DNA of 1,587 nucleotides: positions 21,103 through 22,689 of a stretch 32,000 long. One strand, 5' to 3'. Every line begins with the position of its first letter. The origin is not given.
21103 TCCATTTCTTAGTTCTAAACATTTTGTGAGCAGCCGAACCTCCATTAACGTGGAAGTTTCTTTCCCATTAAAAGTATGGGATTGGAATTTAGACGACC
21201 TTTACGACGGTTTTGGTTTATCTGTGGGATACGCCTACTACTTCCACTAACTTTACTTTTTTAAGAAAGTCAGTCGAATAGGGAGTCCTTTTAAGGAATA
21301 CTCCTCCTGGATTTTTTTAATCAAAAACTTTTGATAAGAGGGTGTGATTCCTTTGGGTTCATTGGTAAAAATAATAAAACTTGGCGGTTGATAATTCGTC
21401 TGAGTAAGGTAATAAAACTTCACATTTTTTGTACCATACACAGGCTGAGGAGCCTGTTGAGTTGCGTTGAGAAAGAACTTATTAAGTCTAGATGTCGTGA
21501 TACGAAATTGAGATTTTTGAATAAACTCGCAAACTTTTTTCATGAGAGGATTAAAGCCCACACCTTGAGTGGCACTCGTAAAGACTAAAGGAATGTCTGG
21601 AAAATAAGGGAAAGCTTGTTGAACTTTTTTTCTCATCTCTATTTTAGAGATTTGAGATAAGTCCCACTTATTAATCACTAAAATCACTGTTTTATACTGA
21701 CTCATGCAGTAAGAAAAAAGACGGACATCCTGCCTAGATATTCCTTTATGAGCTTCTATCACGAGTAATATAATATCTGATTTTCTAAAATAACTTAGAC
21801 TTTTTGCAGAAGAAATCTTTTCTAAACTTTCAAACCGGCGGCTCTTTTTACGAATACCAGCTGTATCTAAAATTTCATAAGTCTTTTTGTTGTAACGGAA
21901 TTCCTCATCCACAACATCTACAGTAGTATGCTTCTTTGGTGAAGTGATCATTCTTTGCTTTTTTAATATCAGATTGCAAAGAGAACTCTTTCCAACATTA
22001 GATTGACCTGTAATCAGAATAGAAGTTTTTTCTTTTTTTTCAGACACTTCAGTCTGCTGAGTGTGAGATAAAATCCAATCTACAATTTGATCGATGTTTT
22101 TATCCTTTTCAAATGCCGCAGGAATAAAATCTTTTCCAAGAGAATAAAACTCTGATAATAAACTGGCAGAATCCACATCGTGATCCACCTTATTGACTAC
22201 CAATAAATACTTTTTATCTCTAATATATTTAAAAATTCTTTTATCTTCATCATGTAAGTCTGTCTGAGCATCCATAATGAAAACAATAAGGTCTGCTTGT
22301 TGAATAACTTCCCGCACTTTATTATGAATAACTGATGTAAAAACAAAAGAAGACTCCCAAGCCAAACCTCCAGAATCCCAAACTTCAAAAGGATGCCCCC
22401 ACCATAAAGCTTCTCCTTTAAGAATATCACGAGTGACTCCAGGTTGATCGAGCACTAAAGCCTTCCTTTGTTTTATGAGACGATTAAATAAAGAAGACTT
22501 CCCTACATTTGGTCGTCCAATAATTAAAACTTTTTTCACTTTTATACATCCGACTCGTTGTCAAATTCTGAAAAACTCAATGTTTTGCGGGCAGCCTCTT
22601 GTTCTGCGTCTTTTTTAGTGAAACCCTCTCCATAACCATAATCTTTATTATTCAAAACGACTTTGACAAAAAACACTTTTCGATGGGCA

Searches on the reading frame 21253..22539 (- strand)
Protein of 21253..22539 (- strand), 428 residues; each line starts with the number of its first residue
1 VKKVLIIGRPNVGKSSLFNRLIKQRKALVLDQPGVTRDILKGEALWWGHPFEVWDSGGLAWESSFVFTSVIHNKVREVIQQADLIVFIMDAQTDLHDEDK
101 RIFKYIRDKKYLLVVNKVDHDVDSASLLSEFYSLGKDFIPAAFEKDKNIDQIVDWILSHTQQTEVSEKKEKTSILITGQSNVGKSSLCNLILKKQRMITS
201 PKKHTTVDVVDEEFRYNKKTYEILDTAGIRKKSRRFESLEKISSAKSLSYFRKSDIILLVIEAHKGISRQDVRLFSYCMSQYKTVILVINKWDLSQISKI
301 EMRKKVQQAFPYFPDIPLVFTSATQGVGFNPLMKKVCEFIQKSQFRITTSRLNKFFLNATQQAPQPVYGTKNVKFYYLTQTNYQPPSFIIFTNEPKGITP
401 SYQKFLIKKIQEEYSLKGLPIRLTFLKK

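Call 7: search_protein_families(library=ncbifam, proteins=[window:21253-22539:-], max_evalue=0.00001)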
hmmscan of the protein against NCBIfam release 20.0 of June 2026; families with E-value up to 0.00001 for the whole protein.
window:21253-22539:- (428 aa): 24 families
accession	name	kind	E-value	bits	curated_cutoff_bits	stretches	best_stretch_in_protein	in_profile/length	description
TIGR03594.1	GTPase_EngA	equivalog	9.7e-130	433.4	306.7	1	3-425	2-431/432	ribosome biogenesis GTPase Der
NF007071.0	PRK09518.1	equivalog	2.7e-82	277.4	953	1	4-424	274-696/706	bifunctional cytidylate kinase/GTPase Der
NF002828.0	PRK03003.1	equivalog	6.4e-81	272.3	631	1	4-424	43-465/477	ribosome biogenesis GTPase Der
TIGR00450.1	mnmE_trmE_thdF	equivalog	2.9e-56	191.4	252.6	2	148-343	188-370/446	tRNA uridine-5-carboxymethylaminomethyl(34) synthesis GTPase MnmE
TIGR00231.1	small_GTP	domain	2.8e-48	163.8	42.5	2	172-335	4-161/164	GTP-binding protein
NF000908.1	PRK00089.1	equivalog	5e-42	144.2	237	2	4-164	6-171/291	GTPase Era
NF003661.0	PRK05291.1-3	equivalog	1.1e-40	140.4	380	2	3-164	218-374/448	tRNA uridine-5-carboxymethylaminomethyl(34) synthesis GTPase MnmE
TIGR03918.1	GTP_HydF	equivalog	4.3e-40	137.8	325.55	2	167-343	3-170/392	[FeFe] hydrogenase H-cluster maturation GTPase HydF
TIGR03596.1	GTPase_YlqF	equivalog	6.9e-31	107.6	208.2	2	72-229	12-173/276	ribosome biogenesis GTPase YlqF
TIGR00436.1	era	equivalog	6.3e-30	104.5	116.25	2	3-131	2-129/270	GTPase Era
TIGR03598.1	GTPase_YsxC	equivalog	4.5e-20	72.1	124.45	2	157-335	5-184/186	ribosome biogenesis GTP-binding protein YihA/YsxC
TIGR03597.1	GTPase_YqeH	equivalog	1.4e-19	70.5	297.4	1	70-241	53-227/361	ribosome biogenesis GTPase YqeH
TIGR00437.1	feoB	equivalog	4.9e-19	68.5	315.65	2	178-342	1-156/594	ferrous iron transport protein B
TIGR03156.1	GTP_HflX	equivalog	2.6e-12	46.3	216.75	1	159-338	177-349/351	GTPase HflX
NF009381.0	PRK12740.1-5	subfamily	4.7e-12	45.1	583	0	169-310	7-154/692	elongation factor G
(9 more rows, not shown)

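Call 17: find_homologous_proteins(query=window:21253-22539:-, max_evalue=1e-60)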
Query window:21253-22539:- (428 aa): 4114 proteins with E <= 1e-60 among 8000 candidates; the best 120 are listed.
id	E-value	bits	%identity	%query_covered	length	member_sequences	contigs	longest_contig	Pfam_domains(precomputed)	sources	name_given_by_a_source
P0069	8.0e-282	952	100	100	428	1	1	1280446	PF01926.30,PF00025.28,PF08477.20,PF00350.30,PF13555.13,PF13401.13,PF03193.23,PF16897.11,PF04670.19,PF04548.23,PF02421.25,PF00009.34,PF14714.12,PF05621.18,PF00071.29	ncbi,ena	-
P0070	7.0e-242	820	85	100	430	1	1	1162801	PF01926.30,PF09439.17,PF08477.20,PF00350.30,PF13555.13,PF03193.23,PF13238.13,PF16897.11,PF04670.19,PF04548.23,PF02421.25,PF00009.34,PF14714.12,PF05621.18,PF07475.18,PF00071.29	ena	-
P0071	2.3e-232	789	82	100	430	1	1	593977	PF01926.30,PF00025.28,PF08477.20,PF00350.30,PF13401.13,PF03193.23,PF16897.11,PF04670.19,PF04548.23,PF13479.13,PF02421.25,PF00009.34,PF14714.12,PF05621.18,PF07475.18,PF00071.29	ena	-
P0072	3.6e-225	765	79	100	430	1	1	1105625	PF01926.30,PF00025.28,PF09439.17,PF08477.20,PF00350.30,PF03193.23,PF13238.13,PF16897.11,PF04670.19,PF04548.23,PF02421.25,PF00009.34,PF14714.12,PF00071.29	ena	-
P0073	8.2e-196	669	69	100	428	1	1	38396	PF01926.30,PF00025.28,PF09439.17,PF08477.20,PF00350.30,PF13401.13,PF03193.23,PF13238.13,PF04670.19,PF04548.23,PF02421.25,PF00009.34,PF14714.12,PF05621.18,PF07475.18,PF20720.4,PF00071.29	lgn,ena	-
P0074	7.6e-194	662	68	100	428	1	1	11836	PF01926.30,PF00025.28,PF09439.17,PF08477.20,PF00350.30,PF03193.23,PF04670.19,PF04548.23,PF02421.25,PF00009.34,PF14714.12,PF00071.29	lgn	-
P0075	7.5e-193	659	69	100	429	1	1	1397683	PF01926.30,PF09439.17,PF08477.20,PF00350.30,PF13401.13,PF03193.23,PF13238.13,PF04670.19,PF04548.23,PF13479.13,PF02421.25,PF00009.34,PF14714.12,PF05621.18,PF07475.18,PF00071.29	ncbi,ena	-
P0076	4.8e-192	656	69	100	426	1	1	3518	PF01926.30,PF00025.28,PF09439.17,PF08477.20,PF00350.30,PF03193.23,PF04670.19,PF04548.23,PF02421.25,PF00009.34,PF14714.12,PF00071.29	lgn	-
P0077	8.5e-192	655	69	100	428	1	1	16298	PF01926.30,PF09439.17,PF08477.20,PF00350.30,PF02421.25,PF00009.34,PF03193.23,PF14714.12,PF04670.19,PF04548.23,PF00071.29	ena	-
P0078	1.3e-191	655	68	100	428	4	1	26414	PF01926.30,PF00025.28,PF08477.20,PF00350.30,PF02421.25,PF00009.34,PF03193.23,PF13238.13,PF14714.12,PF04548.23,PF00071.29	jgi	-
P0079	2.3e-191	654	69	100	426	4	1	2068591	PF01926.30,PF00025.28,PF09439.17,PF08477.20,PF00350.30,PF03193.23,PF16897.11,PF04670.19,PF04548.23,PF02421.25,PF00009.34,PF14714.12,PF00071.29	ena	-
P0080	3.7e-191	653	68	100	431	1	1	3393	PF01926.30,PF00025.28,PF09439.17,PF08477.20,PF00350.30,PF03193.23,PF04670.19,PF04548.23,PF02421.25,PF00009.34,PF14714.12,PF00071.29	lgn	-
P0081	7.8e-191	652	68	100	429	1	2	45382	PF01926.30,PF09439.17,PF08477.20,PF00350.30,PF13401.13,PF03193.23,PF13238.13,PF04670.19,PF04548.23,PF02421.25,PF00009.34,PF14714.12,PF05621.18,PF00071.29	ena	-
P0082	1.3e-189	648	68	100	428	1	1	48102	PF01926.30,PF09439.17,PF08477.20,PF00350.30,PF02421.25,PF00009.34,PF03193.23,PF14714.12,PF04670.19,PF04548.23,PF00071.29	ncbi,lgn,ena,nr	ncbi:MAG: ribosome biogenesis GTPase Der [Bdellovibrionales bacterium]|nr:ribosome biogenesis GTPase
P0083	1.1e-187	642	66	100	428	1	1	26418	PF01926.30,PF00025.28,PF09439.17,PF08477.20,PF00350.30,PF03193.23,PF04670.19,PF04548.23,PF02421.25,PF00009.34,PF14714.12,PF00071.29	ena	-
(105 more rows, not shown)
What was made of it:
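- Der homologues are named Bdellovibrionales (call 17).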

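Call 19: find_encoding_contigs(protein=P0070, flank=10000, max_places=2)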
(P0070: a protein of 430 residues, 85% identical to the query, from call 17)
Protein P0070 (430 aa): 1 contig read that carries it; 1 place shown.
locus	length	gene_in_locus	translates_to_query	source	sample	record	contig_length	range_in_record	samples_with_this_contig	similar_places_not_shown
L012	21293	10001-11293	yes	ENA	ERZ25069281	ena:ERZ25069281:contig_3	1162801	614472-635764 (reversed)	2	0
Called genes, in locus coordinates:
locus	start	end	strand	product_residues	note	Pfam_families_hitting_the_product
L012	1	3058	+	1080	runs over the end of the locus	PF17757:UvrB_inter, PF02559:CarD_TRCF_RID, PF00270:DEAD, PF04851:ResIII, PF00271:Helicase_C, PF22590:Cas3-like_C_2 (weak), PF03461:TRCF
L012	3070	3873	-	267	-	PF02618:YceG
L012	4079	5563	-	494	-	-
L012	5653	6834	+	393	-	PF00266:Aminotran_5, PF00155:Aminotran_1_2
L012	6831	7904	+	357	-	PF03054:tRNA_Me_trans, PF20259:tRNA_Me_trans_M, PF20258:tRNA_Me_trans_C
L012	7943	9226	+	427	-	PF00919:UPF0004, PF04055:Radical_SAM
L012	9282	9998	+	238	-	PF14622:Ribonucleas_3_3, PF00636:Ribonuclease_3, PF00035:dsrm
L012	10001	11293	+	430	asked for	PF01926:MMR_HSR1, PF02421:FeoB_N (weak), PF00009:GTP_EFTU, PF00071:Ras (weak), PF01926:MMR_HSR1, PF02421:FeoB_N, PF04548:AIG1 (weak), PF14714:KH_dom-like, +10 more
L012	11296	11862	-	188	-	-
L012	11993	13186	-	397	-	PF27697:ENTREP_C (faint)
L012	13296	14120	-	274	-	-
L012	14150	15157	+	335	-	PF00586:AIRS, PF02769:AIRS_C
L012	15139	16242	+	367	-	-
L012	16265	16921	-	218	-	PF01259:SAICAR_synt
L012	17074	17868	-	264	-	PF01555:N6_N4_Mtase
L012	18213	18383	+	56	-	-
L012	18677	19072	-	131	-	-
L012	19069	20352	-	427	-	PF00486:Trans_reg_C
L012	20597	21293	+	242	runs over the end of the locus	-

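Call 20: find_encoding_contigs(protein=P0072, flank=10000, max_places=2)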
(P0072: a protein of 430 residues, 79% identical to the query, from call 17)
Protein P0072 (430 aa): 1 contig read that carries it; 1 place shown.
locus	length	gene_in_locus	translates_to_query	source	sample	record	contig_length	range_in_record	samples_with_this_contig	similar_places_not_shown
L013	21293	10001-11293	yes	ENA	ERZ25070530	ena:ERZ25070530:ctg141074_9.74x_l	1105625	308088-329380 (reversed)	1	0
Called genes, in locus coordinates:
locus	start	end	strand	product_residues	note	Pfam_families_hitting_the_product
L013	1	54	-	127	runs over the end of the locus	PF00507:Oxidored_q4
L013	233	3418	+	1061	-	PF17757:UvrB_inter, PF02559:CarD_TRCF_RID, PF00270:DEAD, PF04851:ResIII, PF00271:Helicase_C, PF22590:Cas3-like_C_2 (faint), PF03461:TRCF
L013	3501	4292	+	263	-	PF02618:YceG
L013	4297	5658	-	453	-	-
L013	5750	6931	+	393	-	PF00266:Aminotran_5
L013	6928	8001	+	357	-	PF03054:tRNA_Me_trans, PF20259:tRNA_Me_trans_M, PF20258:tRNA_Me_trans_C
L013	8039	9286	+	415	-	PF00919:UPF0004, PF04055:Radical_SAM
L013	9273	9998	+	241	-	PF14622:Ribonucleas_3_3, PF00636:Ribonuclease_3, PF00035:dsrm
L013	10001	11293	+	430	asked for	PF00025:Arf (faint), PF01926:MMR_HSR1, PF02421:FeoB_N, PF00009:GTP_EFTU, PF00071:Ras (weak), PF01926:MMR_HSR1, PF02421:FeoB_N, PF14714:KH_dom-like, +8 more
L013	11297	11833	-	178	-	-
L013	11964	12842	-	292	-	-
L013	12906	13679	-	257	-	PF13505:OMP_b-brl (weak)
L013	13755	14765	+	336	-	PF00586:AIRS, PF02769:AIRS_C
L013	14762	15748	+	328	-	-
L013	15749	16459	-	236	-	PF01259:SAICAR_synt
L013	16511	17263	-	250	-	PF01170:UPF0020 (faint), PF01555:N6_N4_Mtase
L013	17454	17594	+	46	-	-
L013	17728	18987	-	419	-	PF00486:Trans_reg_C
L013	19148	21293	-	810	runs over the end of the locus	PF02190:LON_substr_bdg, PF00004:AAA, PF07728:AAA_5 (weak), PF22667:Lon_lid, PF05362:Lon_C, PF13541:ChlI (weak)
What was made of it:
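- Relatives L012 and L013 keep the flanking gene order but lack the array (calls 19, 20). The array is absent from the syntenic site in close relatives (calls 19, 20).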
